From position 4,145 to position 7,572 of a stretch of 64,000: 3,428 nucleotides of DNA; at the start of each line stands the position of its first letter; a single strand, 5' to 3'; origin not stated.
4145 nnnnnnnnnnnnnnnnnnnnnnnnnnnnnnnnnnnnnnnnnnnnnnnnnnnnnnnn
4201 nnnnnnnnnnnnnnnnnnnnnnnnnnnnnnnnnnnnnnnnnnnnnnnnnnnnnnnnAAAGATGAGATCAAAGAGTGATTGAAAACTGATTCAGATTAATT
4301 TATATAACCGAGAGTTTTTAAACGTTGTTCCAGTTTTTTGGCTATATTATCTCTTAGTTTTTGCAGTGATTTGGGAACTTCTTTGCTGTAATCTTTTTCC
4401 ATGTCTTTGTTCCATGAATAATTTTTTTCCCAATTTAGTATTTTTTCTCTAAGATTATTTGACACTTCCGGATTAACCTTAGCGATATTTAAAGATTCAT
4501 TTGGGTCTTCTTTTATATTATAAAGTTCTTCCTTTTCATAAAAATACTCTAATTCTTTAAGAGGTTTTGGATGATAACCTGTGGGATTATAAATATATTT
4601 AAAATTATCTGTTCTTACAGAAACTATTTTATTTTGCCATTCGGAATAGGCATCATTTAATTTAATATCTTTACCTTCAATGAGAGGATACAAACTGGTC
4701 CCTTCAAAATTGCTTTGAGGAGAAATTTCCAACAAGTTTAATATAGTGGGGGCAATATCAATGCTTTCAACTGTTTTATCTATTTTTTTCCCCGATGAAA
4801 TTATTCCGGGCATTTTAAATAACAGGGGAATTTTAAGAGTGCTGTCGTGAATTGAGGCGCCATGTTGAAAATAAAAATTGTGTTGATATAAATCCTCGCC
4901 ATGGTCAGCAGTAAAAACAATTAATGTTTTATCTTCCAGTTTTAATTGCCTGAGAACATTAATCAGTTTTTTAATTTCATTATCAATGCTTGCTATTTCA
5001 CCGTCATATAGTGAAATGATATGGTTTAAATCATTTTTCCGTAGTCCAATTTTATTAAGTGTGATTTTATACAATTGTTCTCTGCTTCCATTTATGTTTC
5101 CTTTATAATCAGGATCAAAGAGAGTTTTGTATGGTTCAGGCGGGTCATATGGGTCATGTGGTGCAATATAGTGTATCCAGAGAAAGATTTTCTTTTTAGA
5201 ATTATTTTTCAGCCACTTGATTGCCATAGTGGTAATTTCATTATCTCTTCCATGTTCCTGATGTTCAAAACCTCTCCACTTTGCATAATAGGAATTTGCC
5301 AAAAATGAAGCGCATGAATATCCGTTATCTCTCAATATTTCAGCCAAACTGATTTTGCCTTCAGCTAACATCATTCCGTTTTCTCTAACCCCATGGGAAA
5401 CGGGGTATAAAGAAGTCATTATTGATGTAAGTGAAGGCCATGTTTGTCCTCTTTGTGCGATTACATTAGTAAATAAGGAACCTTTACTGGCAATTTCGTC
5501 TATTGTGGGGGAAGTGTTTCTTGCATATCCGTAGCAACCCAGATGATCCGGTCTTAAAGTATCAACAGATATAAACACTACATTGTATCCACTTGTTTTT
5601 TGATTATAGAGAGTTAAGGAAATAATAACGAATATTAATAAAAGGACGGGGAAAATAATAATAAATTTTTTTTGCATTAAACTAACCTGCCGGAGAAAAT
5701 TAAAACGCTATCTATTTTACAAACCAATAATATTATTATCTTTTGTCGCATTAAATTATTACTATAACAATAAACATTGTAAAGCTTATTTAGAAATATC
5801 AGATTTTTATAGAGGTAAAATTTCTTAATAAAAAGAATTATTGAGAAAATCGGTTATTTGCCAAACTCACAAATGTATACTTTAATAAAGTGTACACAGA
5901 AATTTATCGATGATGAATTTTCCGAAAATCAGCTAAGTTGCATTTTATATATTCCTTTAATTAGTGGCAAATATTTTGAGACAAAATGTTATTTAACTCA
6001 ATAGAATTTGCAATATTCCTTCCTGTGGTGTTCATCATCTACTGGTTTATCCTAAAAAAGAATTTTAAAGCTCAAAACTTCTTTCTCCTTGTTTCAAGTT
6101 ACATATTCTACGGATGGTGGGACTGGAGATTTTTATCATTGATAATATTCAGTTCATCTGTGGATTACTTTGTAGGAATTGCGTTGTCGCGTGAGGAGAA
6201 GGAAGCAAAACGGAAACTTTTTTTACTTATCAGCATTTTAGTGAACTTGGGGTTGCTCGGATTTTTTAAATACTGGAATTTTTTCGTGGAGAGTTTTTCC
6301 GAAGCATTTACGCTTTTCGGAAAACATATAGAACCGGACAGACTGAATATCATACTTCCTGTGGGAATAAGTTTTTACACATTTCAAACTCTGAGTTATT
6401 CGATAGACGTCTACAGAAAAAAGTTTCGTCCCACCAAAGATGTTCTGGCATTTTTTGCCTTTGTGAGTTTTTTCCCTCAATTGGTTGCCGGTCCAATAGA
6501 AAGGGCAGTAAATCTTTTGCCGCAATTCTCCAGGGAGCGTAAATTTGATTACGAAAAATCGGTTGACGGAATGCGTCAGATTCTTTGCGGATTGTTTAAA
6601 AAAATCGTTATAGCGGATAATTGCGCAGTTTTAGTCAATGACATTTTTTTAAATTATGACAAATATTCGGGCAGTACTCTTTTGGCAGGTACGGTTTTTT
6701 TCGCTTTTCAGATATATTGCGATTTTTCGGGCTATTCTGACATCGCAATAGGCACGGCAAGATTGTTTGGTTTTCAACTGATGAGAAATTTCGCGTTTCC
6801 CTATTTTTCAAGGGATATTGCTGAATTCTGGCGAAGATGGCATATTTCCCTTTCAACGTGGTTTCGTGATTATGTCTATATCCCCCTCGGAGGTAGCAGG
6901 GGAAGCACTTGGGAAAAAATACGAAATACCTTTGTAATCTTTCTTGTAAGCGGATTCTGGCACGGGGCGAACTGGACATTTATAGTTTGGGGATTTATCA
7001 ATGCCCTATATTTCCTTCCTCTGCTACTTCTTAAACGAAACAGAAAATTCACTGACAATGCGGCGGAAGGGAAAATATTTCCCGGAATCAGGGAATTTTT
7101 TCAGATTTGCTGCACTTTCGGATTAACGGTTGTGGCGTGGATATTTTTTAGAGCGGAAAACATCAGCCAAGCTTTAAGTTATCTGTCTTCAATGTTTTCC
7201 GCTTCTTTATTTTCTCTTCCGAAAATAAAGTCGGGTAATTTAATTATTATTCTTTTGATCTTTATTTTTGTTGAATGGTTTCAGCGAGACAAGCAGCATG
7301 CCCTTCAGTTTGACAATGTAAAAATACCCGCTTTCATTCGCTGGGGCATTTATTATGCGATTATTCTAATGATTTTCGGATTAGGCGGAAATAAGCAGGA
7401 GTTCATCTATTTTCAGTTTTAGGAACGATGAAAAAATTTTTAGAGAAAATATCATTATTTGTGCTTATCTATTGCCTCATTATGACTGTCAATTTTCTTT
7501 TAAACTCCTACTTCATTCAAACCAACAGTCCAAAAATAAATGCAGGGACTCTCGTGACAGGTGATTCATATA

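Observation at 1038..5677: An anSME-like radical SAM sits next to two sulfatase-fold proteins whose formylglycine motif is replaced by T-x-P-S-H/L.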

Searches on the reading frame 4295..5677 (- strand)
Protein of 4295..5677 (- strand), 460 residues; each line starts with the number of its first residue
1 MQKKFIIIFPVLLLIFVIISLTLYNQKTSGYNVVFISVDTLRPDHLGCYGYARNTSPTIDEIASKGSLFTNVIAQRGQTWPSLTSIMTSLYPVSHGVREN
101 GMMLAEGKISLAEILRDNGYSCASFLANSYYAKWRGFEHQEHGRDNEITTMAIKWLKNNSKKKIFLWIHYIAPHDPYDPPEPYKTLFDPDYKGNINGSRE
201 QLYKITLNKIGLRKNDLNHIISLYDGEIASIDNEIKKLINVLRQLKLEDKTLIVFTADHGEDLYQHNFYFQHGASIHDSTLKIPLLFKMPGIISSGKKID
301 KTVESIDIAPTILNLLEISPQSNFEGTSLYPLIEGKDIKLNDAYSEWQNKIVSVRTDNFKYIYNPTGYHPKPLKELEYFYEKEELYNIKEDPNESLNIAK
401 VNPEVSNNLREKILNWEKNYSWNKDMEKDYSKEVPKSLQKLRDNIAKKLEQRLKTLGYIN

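Call 3: search_protein_families(library=pfam, proteins=[window:4295-5677:-], max_evalue=0.01)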
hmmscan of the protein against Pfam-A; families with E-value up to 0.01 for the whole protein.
window:4295-5677:- (460 aa): 4 families
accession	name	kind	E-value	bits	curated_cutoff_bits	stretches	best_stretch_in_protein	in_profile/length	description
PF00884.28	Sulfatase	-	3.1e-47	161.8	25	1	32-317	2-300/301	Sulfatase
PF16347.10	SGSH_C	-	1.2e-14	55.2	29.3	1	276-415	11-150/154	N-sulphoglucosamine sulphohydrolase, C-terminal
PF01663.27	Phosphodiest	-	1.2e-14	55.1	23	1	33-264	1-224/342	Type I phosphodiesterase / nucleotide pyrophosphatase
PF01676.23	Metalloenzyme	-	0.0018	18.2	24.3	1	228-319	173-251/252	Metalloenzyme superfamily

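Call 4: search_protein_families(library=ncbifam, proteins=[window:4295-5677:-], max_evalue=0.01)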
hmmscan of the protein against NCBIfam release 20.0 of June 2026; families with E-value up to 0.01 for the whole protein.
window:4295-5677:- (460 aa): 20 families
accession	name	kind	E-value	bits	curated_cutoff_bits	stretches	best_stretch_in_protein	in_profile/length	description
NF010322.0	PRK13759.1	equivalog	4.1e-43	147.6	481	2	145-409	182-446/486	arylsulfatase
NF045661.1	HdlasePehA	equivalog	2.1e-35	122.3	900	3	212-338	272-397/506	phosphoric/sulfuric ester hydrolase PehA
TIGR03417.1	chol_sulfatase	equivalog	2.3e-27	96.1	433.45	2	159-423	180-441/500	choline-sulfatase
NF052527.1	Mn_arylsulf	exception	7.3e-26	91.1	850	1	111-415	152-450/479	manganese-dependent arylsulfatase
NF038282.1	LapC_YejM_PbgA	exception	1.3e-11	43.5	825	1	205-318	395-503/584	LPS biosynthesis-modulating metalloenzyme YejM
NF028537.1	P_eth_NH2_trans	domain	1.3e-10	40.4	500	1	33-321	229-517/527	phosphoethanolamine--lipid A transferase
NF007160.0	PRK09598.1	equivalog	1.9e-10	39.7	561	1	31-291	224-473/523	phosphoethanolamine--lipid A transferase EptA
NF008593.0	PRK11560.1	equivalog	1.2e-09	37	493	1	29-80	246-290/563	kdo(2)-lipid A phosphoethanolamine 7''-transferase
NF007933.0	PRK10649.1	subfamily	1.8e-08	33.4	404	1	42-121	248-323/577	phosphoethanolamine transferase CptA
NF053595.1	LptchSynLtaSGpos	equivalog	1.2e-06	27.4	970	1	27-322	234-532/626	lipoteichoic acid synthase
NF012179.0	CptA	domain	6.5e-06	25.1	900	1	35-88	229-285/556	phosphoethanolamine transferase CptA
NF053859.1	polymyxin_MCR13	exception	9.9e-06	24.7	1250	1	218-299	410-493/541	MCR-13 family phosphoethanolamine--lipid A transferase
NF033670.1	polymyxin_MCR6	exception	4.1e-05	22.6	1235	0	212-318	417-525/538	MCR-6 family phosphoethanolamine--lipid A transferase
NF008619.0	PRK11598.1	equivalog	5.3e-05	21.9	660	1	214-288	411-487/546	phosphoethanolamine transferase EptA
NF012159.0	polymyxin_MCR2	exception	0.00015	20.6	1200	0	212-318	417-525/538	MCR-2 family phosphoethanolamine--lipid A transferase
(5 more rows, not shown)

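Call 6: search_solved_structures(query=window:4295-5677:-, show_alignments=3, max_evalue=0.00001)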
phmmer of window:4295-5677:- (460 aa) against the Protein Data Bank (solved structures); distinct sequences matched with E-value up to 0.00001: 68 (the best 60 are shown).
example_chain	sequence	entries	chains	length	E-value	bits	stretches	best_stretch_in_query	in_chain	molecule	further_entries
4upi_A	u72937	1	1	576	1.5e-33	119.5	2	140-341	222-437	SULFATASE FAMILY PROTEIN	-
4upl_A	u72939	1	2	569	4.5e-30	108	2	149-420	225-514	SULFATASE FAMILY PROTEIN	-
4uph_A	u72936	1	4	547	4.6e-28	101.4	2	214-338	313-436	SULFATASE (SULFURIC ESTER HYDROLASE) PROTEIN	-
7oz8_AAA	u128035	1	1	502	2e-24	89.4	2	158-398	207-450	Choline-sulfatase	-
3b5q_A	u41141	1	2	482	2.7e-24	88.9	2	216-411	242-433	Putative sulfatase yidJ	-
5g2t_A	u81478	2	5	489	3e-24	88.8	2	216-411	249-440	2-O GLYCOSAMINOGLYCAN SULFATASE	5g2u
7snj_A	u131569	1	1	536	9e-24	87.2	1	219-418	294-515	Arylsulfatase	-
7sno_A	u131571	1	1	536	6.5e-23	84.4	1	219-418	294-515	Arylsulfatase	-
7stt_A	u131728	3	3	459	3.9e-22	81.8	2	152-421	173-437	N-acetylgalactosamine-6-sulfatase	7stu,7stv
5g2v_A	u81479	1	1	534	1.3e-21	80.1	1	226-430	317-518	N-ACETYLGLUCOSAMINE-6-SULFATASE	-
9ihk_D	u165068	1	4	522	1.8e-21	79.6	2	148-319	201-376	Sulfatase_S1_30A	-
6hhm_A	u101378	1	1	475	5.5e-21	78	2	143-334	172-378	Arylsulfatase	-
2qzu_A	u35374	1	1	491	6.4e-21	77.8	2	8-122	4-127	Putative sulfatase yidJ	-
6pt6_B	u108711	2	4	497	2.1e-20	76.1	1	160-397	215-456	exo-2S-iota carrageenan S1 sulfatase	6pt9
6ptk_A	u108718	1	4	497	2.7e-20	75.8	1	160-397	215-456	exo-2S-iota carrageenan S1 sulfatase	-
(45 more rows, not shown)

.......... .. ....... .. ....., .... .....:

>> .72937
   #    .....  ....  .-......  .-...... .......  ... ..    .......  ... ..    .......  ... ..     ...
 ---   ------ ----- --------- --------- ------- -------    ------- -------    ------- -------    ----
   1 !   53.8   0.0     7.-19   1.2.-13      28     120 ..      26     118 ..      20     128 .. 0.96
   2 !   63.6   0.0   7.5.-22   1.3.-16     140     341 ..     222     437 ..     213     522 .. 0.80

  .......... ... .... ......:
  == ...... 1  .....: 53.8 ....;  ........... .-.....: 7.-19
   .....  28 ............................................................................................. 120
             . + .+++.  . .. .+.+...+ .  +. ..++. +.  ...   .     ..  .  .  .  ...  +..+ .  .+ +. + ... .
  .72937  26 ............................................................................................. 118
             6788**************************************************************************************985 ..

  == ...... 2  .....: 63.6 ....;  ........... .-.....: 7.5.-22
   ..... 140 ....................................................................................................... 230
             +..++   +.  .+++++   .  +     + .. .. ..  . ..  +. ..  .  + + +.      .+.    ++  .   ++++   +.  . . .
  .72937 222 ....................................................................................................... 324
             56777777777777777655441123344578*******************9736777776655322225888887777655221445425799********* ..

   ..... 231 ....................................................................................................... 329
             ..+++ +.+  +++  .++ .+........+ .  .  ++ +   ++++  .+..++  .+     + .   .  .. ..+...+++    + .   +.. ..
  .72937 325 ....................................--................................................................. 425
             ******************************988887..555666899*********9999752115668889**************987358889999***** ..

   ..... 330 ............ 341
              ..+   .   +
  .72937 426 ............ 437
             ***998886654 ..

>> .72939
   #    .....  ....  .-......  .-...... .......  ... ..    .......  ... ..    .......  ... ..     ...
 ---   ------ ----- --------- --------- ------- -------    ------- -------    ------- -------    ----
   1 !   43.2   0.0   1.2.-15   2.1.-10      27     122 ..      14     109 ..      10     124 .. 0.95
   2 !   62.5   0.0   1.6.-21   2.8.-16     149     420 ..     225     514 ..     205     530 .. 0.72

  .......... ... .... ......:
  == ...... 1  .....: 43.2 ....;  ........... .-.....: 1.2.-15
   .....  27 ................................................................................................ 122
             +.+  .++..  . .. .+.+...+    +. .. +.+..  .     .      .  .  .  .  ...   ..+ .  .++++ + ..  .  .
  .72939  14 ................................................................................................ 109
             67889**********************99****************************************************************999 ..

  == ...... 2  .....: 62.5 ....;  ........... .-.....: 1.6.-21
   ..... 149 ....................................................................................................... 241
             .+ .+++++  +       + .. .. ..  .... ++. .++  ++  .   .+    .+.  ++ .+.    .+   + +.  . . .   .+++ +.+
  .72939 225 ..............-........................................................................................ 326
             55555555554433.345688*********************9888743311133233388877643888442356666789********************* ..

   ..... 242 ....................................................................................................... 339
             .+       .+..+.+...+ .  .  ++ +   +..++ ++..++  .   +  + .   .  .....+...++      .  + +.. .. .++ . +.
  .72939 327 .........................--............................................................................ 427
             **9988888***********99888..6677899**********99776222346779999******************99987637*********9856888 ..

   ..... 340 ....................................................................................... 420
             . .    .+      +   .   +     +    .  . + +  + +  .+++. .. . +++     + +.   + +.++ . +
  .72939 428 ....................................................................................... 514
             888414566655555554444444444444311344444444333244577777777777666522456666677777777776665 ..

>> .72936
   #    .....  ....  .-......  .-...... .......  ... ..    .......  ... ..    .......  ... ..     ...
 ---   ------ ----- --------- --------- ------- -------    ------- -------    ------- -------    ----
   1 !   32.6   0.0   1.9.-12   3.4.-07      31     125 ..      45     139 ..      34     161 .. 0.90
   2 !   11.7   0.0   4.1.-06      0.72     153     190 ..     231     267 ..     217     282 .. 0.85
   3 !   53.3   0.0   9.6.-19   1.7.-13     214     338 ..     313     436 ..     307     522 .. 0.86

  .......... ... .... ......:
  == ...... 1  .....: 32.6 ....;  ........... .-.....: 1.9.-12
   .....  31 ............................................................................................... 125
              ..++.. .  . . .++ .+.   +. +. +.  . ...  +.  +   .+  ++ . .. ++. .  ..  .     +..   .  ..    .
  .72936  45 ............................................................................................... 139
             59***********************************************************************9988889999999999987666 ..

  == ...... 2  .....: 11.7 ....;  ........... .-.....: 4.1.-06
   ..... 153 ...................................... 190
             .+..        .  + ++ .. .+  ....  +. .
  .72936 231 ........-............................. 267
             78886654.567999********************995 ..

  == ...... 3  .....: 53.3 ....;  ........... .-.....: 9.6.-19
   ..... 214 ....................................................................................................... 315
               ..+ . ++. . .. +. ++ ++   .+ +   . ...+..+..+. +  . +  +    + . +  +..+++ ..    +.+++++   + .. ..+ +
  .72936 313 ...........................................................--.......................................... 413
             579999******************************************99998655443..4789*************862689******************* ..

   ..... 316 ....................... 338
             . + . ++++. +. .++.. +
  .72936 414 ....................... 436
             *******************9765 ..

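Call 40: search_protein_representatives(protein=window:4295-5677:-)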
Query: 460 residues. Proteins with E-value up to 0.001 (for the whole library): 106879; up to 1e-10: 62851; up to 1e-30: 19437. The best 150 are listed.
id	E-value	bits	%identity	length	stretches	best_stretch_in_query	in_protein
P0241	3.5e-142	490.8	51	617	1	9-439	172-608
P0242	2.3e-136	471.6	50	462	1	29-458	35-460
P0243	1.2e-116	406.6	47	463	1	22-440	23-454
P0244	2.8e-115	402.1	46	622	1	7-424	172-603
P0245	1.6e-114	399.6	44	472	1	7-442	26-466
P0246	1.1e-113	396.9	49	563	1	31-439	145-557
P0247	8.3e-113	393.9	44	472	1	32-433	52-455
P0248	2.8e-112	392.2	44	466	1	10-437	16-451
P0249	5.0e-112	391.4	43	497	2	18-379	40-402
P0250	6.5e-111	387.7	47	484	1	27-417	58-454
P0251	5.8e-110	384.6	47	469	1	30-428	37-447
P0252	3.4e-108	378.8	46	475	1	12-434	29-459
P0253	8.9e-107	374.1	46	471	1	31-424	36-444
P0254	3.6e-104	365.5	44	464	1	10-425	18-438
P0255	6.1e-104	364.7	46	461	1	11-425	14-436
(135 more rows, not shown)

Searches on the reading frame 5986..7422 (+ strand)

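Call 3: search_protein_families(library=pfam, proteins=[window:5986-7422:+], max_evalue=0.01)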
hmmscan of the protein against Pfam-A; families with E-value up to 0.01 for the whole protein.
window:5986-7422:+ (478 aa): 2 families
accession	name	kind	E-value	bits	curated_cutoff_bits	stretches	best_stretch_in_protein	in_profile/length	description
PF03062.24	MBOAT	-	4.4e-32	112.1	27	1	152-360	80-308/337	MBOAT, membrane-bound O-acyltransferase family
PF13813.11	MBOAT_2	-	8.9e-05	23.1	25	1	277-328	13-66/85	Membrane bound O-acyl transferase family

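Call 4: search_protein_families(library=ncbifam, proteins=[window:5986-7422:+], max_evalue=0.01)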
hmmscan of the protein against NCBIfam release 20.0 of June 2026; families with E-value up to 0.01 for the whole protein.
window:5986-7422:+ (478 aa): 1 family
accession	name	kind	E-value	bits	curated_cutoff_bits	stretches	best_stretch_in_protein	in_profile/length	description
TIGR04091.1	LTA_dltB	equivalog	2.9e-43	148.5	375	1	3-388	3-376/380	D-alanyl-lipoteichoic acid biosynthesis protein DltB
